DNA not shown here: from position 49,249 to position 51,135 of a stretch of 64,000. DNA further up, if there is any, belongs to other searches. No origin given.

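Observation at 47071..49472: LtaS-like transferase gene bracketed by 118-bp direct repeats that duplicate the Wzy-stop/Wzx-start junction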

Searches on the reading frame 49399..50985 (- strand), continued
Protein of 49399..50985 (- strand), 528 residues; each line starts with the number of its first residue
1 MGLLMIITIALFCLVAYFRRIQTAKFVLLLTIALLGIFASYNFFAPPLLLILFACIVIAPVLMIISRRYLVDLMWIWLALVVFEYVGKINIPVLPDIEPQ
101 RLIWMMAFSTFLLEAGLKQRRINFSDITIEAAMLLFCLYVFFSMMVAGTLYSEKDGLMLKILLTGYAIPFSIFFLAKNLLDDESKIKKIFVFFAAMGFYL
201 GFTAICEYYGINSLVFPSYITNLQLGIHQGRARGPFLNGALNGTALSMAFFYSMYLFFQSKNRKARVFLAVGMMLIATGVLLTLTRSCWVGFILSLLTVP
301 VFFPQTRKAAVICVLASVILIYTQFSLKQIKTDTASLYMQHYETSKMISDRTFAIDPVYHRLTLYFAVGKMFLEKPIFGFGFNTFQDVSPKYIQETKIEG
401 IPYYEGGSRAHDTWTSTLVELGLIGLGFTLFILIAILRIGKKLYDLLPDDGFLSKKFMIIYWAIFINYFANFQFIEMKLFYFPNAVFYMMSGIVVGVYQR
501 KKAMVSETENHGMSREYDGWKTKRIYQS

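Call 43: find_encoding_contigs(protein=P0010, flank=8000, max_places=2)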
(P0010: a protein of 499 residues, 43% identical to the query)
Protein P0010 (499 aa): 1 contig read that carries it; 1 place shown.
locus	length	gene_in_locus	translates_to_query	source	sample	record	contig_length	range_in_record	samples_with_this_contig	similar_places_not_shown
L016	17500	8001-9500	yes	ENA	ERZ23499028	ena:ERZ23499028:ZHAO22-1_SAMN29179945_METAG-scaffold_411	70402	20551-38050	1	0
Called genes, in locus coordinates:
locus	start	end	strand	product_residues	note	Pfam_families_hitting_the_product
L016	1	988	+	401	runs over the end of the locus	PF10082:BBP2_2 (weak)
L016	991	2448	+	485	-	PF13727:CoA_binding_3, PF02397:Bac_transf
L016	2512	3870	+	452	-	PF02563:Poly_export, PF22461:SLBB_2, PF10531:SLBB, PF22461:SLBB_2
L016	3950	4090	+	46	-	PF13366:PDDEXK_3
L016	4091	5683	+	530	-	PF02706:Wzz (weak)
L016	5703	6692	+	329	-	PF01073:3Beta_HSD, PF01370:Epimerase, PF02719:Polysacc_synt_2, PF04321:RmlD_sub_bind, PF16363:GDP_Man_Dehyd, PF07993:NAD_binding_4 (weak)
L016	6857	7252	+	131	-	PF18765:Polbeta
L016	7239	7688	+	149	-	PF20797:HepT-like_2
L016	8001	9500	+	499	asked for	PF04932:Wzy_C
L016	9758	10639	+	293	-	PF13489:Methyltransf_23 (weak), PF13649:Methyltransf_25 (weak), PF13847:Methyltransf_31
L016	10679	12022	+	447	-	PF01943:Polysacc_synt, PF03023:MurJ (faint), PF13440:Polysacc_synt_3, PF01554:MatE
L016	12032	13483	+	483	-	PF00884:Sulfatase, PF01663:Phosphodiest, PF02995:DUF229 (faint)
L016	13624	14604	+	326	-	PF01073:3Beta_HSD, PF01370:Epimerase, PF13460:NAD_binding_10 (weak), PF16363:GDP_Man_Dehyd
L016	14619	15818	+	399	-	PF00534:Glycos_transf_1, PF13692:Glyco_trans_1_4, PF13524:Glyco_trans_1_2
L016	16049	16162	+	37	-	-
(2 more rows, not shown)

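Call 48: search_protein_families(library=ncbifam, proteins=[window:49399-50985:-], max_evalue=0.001)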
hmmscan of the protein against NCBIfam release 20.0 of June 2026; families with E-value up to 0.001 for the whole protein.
window:49399-50985:- (528 aa): 0 families
